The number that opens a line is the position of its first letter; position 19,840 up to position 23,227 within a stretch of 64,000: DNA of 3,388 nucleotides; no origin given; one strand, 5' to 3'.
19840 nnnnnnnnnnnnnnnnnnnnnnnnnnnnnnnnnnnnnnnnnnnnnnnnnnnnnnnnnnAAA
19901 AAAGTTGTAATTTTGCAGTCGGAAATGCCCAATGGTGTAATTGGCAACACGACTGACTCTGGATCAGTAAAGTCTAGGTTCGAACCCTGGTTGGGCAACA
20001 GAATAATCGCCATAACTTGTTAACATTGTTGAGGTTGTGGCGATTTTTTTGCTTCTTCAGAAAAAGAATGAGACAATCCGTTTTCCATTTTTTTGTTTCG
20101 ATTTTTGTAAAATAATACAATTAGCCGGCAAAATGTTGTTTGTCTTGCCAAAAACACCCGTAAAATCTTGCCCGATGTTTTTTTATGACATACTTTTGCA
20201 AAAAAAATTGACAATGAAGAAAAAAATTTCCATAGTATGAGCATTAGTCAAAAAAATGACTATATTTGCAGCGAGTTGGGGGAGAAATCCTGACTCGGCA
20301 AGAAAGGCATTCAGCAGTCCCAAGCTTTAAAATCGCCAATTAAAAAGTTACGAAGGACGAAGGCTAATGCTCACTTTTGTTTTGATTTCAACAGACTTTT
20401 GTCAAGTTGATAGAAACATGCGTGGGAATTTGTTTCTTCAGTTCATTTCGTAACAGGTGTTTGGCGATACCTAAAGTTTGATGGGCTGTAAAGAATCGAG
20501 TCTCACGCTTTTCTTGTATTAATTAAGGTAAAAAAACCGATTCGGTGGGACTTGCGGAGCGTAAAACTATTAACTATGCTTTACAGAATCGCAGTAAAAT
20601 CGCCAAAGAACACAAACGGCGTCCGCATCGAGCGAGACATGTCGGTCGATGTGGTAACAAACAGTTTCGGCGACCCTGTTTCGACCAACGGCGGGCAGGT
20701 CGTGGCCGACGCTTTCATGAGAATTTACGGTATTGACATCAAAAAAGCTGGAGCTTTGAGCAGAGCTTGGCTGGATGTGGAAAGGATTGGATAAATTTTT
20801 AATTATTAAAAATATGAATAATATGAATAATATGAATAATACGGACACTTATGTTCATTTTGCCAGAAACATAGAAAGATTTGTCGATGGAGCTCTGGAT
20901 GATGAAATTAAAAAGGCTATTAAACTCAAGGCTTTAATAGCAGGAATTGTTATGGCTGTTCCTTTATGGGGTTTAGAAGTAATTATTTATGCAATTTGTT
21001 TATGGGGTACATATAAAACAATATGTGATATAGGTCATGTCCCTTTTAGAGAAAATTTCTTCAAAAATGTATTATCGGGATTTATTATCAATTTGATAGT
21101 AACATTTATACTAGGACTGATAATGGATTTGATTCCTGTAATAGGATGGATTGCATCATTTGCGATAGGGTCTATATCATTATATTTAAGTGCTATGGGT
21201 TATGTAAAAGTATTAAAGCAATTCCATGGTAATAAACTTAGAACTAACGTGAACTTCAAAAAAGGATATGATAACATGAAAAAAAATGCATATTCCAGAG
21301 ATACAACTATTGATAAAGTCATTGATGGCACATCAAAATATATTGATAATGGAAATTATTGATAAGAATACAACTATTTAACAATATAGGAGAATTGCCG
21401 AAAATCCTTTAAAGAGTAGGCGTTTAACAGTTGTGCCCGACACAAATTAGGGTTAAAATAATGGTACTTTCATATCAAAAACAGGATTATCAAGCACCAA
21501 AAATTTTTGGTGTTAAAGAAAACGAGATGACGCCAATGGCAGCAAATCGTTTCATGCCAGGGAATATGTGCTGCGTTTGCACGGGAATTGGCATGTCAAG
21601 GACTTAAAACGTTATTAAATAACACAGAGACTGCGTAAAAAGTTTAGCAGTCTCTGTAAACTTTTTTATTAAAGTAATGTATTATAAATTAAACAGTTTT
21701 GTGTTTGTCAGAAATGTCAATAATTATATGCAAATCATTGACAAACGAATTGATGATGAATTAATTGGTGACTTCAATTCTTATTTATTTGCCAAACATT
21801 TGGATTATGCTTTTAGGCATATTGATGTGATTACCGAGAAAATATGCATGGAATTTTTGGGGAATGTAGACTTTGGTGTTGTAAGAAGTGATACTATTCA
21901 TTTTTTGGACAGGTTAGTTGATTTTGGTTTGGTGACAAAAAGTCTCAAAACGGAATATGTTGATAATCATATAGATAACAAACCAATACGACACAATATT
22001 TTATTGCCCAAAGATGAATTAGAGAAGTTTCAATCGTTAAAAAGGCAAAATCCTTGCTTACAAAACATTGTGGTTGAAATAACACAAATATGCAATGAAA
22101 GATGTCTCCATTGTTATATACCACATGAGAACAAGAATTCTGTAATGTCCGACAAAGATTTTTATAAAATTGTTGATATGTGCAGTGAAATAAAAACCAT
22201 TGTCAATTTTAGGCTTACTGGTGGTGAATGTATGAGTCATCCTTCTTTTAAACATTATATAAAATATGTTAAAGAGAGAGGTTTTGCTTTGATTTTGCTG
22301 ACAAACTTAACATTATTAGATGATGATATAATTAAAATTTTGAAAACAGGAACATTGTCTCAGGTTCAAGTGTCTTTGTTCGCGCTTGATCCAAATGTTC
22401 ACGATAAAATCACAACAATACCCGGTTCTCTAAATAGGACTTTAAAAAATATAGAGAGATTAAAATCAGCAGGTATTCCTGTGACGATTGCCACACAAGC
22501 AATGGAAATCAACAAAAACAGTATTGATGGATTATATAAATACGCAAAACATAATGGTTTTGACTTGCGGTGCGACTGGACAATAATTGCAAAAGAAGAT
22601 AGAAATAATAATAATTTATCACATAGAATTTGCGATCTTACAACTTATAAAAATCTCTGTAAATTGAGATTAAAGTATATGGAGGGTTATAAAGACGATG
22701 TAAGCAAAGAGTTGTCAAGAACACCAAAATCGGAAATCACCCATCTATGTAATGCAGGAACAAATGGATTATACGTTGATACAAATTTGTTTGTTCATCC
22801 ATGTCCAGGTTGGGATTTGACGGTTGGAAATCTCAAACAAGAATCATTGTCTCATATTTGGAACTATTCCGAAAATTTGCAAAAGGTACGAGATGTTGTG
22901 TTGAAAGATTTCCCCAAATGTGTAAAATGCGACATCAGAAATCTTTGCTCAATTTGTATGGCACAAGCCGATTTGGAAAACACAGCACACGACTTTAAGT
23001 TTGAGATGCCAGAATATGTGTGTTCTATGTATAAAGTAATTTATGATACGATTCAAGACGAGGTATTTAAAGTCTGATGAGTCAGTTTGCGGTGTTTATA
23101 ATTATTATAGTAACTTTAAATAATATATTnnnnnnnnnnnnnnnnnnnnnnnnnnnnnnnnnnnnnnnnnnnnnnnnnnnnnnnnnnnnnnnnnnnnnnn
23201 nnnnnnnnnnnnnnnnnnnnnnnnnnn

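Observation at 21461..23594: Unannotated Cys-rich precursor peptide plus radical-SAM/SPASM maturase: a candidate RiPP cluster in a tRNA-Gln-adjacent AT-rich island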

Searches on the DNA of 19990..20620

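Call 69: search_rna_families(source=window, start=19990, end=20620, threshold=evalue, max_evalue=1)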
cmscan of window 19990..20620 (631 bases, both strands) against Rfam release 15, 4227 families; matches with E-value up to 1: 2.
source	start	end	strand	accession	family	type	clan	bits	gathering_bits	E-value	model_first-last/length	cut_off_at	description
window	20026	20134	-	RF04329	snoMe18S-C1367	Gene; snRNA; snoRNA; CD-box;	-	18.5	101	0.9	1-110/110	no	Drosophila C/D box small nucleolar RNA snoMe18S-C1367 family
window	19995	20092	+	RF00431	SNORA55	Gene; snRNA; snoRNA; HACA-box;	-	16.9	45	0.56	1-135/135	no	Small nucleolar RNA SNORA55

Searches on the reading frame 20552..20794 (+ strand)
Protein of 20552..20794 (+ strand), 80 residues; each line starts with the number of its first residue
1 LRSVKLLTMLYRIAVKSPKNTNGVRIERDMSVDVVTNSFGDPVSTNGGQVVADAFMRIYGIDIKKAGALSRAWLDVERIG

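Call 4: search_protein_families(library=pfam, proteins=[window:20552-20794:+], max_evalue=0.01)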
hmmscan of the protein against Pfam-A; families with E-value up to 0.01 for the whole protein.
window:20552-20794:+ (80 aa): 1 family
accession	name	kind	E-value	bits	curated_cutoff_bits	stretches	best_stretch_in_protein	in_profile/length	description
PF19637.4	DUF6140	-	4.8e-31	107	27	1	10-76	3-69/69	Family of unknown function (DUF6140)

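Call 5: search_protein_families(library=ncbifam, proteins=[window:20552-20794:+], max_evalue=0.01)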
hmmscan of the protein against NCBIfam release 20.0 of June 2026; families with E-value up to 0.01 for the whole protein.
window:20552-20794:+ (80 aa): 0 families

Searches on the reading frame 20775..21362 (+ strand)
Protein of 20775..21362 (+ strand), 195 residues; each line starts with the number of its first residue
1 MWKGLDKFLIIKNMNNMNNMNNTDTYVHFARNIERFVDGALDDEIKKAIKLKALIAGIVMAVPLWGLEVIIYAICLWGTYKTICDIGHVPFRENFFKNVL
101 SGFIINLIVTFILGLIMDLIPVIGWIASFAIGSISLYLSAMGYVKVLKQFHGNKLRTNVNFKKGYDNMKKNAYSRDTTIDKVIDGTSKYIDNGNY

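Call 4: search_protein_families(library=pfam, proteins=[window:20775-21362:+], max_evalue=0.01)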
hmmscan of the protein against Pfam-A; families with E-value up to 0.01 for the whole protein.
window:20775-21362:+ (195 aa): 0 families

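Call 5: search_protein_families(library=ncbifam, proteins=[window:20775-21362:+], max_evalue=0.01)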
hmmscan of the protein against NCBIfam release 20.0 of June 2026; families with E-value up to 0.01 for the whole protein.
window:20775-21362:+ (195 aa): 0 families

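Call 30: search_protein_families(library=padloc, proteins=[window:20775-21362:+], max_evalue=0.01)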
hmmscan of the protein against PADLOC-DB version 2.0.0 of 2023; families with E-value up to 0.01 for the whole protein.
window:20775-21362:+ (195 aa): 0 families

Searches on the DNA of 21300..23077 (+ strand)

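Call 60: search_rna_families(sources=[L001, L002, L003, L004, L005, L006, L007, L008, L010, L011, L078, L081, L083, L087, L085, L086], threshold=gathering, show_alignments=3)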
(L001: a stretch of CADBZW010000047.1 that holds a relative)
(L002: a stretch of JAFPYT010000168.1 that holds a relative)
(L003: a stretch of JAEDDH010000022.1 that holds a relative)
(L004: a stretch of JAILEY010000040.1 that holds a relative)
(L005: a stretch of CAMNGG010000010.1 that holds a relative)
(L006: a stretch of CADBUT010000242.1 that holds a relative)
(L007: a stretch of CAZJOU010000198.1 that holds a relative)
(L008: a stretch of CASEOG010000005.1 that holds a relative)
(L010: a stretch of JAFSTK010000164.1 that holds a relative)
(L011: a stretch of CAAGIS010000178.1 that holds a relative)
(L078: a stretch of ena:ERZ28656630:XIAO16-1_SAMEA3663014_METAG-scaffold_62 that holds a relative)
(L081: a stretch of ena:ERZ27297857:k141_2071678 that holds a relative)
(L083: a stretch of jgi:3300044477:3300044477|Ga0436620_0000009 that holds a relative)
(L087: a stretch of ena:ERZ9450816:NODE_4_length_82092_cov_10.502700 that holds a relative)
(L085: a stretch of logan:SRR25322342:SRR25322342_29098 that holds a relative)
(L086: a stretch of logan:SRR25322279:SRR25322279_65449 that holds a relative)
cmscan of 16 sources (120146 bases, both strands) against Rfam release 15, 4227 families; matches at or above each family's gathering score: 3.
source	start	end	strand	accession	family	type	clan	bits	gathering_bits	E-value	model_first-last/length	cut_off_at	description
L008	1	91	+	RF00001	5S_rRNA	Gene; rRNA;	CL00113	62.5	38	1.9e-10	20-120/120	5'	5S ribosomal RNA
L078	5680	5714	+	RF02914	DUF805b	Cis-reg;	CL00115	41.2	35.6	5.4e-08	1-35/35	no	DUF805b RNA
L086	743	778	+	RF02914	DUF805b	Cis-reg;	CL00115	39.3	35.6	2.4e-07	1-35/35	no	DUF805b RNA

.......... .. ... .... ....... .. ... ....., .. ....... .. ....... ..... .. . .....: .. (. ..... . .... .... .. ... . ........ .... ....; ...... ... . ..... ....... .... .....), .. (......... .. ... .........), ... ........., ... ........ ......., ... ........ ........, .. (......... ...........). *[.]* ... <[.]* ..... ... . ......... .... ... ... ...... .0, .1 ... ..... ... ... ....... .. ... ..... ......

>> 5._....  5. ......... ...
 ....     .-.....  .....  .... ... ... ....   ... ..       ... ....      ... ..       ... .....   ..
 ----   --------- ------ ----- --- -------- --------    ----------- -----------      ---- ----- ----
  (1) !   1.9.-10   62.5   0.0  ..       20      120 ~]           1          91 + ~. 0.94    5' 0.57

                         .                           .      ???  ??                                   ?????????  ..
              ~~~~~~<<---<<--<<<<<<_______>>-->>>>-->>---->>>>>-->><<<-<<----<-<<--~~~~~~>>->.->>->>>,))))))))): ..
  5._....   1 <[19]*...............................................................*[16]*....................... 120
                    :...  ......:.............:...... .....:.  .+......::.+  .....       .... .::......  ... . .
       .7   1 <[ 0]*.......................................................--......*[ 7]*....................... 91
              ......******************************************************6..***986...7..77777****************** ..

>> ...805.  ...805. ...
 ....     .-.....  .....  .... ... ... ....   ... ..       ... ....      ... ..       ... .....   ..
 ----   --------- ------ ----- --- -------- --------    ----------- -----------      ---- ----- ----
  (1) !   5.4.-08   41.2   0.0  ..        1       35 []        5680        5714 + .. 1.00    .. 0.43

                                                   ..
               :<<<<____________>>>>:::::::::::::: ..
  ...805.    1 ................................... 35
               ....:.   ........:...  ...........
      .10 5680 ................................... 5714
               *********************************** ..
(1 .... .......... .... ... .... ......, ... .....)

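Call 61: search_rna_families(source=window, start=21300, end=21700, threshold=evalue, max_evalue=1, show_alignments=2)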
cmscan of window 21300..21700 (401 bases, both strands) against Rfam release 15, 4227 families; matches with E-value up to 1: 1.
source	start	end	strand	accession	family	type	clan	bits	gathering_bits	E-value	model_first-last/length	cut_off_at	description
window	21387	21422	+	RF02914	DUF805b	Cis-reg;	CL00115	39.3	35.6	8e-10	1-35/35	no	DUF805b RNA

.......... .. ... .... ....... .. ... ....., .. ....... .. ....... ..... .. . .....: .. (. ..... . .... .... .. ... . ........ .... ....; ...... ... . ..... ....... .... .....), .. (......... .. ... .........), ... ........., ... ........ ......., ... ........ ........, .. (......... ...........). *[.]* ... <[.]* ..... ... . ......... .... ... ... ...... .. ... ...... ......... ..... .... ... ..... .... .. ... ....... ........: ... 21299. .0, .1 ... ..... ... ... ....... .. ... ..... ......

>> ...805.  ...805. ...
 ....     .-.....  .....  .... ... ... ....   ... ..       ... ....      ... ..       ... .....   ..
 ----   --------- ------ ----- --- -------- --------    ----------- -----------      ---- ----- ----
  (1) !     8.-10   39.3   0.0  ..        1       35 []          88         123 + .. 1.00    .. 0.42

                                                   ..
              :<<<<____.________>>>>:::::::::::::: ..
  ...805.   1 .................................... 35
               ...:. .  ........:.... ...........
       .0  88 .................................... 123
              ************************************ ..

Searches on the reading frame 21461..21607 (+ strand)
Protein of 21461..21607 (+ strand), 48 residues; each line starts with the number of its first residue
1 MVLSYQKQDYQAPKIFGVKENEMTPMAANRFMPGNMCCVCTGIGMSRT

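Call 4: search_protein_families(library=pfam, proteins=[window:21461-21607:+], max_evalue=0.01)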
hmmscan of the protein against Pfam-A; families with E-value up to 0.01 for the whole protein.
window:21461-21607:+ (48 aa): 0 families

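Call 5: search_protein_families(library=ncbifam, proteins=[window:21461-21607:+], max_evalue=0.01)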
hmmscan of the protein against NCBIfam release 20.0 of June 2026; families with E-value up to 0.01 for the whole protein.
window:21461-21607:+ (48 aa): 0 families

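Call 25: find_homologous_proteins(query=A2, max_evalue=0.01)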
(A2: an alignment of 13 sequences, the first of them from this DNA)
Query A2 (13 sequences) (48 aa, profile of the alignment): 28 proteins with E <= 0.01 among 119 candidates.
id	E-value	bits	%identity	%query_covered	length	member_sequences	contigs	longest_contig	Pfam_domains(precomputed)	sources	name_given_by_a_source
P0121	1.0e-21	94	56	94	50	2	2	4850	-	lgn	-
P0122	8.1e-20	88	58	79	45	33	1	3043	-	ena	-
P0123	1.1e-19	88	55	79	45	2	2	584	-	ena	-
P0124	2.6e-19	86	52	88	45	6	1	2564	-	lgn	-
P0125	3.0e-19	86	56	85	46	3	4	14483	-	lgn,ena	-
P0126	4.1e-19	86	60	90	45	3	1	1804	-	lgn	-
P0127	5.6e-19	85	50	88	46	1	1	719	-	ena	-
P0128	7.5e-19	85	60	90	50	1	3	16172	-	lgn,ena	-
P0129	1.6e-18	84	51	90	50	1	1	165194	-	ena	-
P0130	1.8e-18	84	51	94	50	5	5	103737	-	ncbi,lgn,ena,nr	ncbi:MAG: hypothetical protein IKO56_08830 [Alphaproteobacteria bacterium]|nr:hypothetical protein [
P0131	2.6e-18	83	52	88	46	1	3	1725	-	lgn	-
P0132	4.7e-18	82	56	94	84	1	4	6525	-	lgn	-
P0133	4.9e-18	82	56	90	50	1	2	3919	-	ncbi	-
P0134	8.0e-18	82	49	85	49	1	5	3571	-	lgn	-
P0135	8.5e-17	78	44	94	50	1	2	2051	-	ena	-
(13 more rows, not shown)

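Call 63: search_protein_representatives(alignment_id=A3)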
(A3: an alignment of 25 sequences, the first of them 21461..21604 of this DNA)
Query: 25 sequences, 46 profile positions. Proteins with E-value up to 0.001 (for the whole library): 16; up to 1e-10: 10; up to 1e-30: 0. The best 16 are listed.
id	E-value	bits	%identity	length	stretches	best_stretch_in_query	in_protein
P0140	2.6e-20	87.8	-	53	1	1-46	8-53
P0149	7.6e-19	83.2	-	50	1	3-46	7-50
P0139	1.5e-18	82.2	-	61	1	2-46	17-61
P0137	4.3e-15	71.1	-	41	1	6-46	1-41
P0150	7.2e-15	70.4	-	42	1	4-46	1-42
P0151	4.6e-13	64.7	-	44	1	2-41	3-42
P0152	6.5e-13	64.2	-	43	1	4-46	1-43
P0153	7.5e-12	60.8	-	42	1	4-46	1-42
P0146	3.3e-11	58.7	-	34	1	6-39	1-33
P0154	1.0e-10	57.2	-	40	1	6-46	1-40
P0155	3.1e-10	55.6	-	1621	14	19-44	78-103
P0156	7.9e-09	51.1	-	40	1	6-46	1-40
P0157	3.9e-08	48.9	-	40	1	6-46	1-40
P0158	2.9e-05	39.7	-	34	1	6-39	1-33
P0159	4.4e-05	39.1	-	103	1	3-46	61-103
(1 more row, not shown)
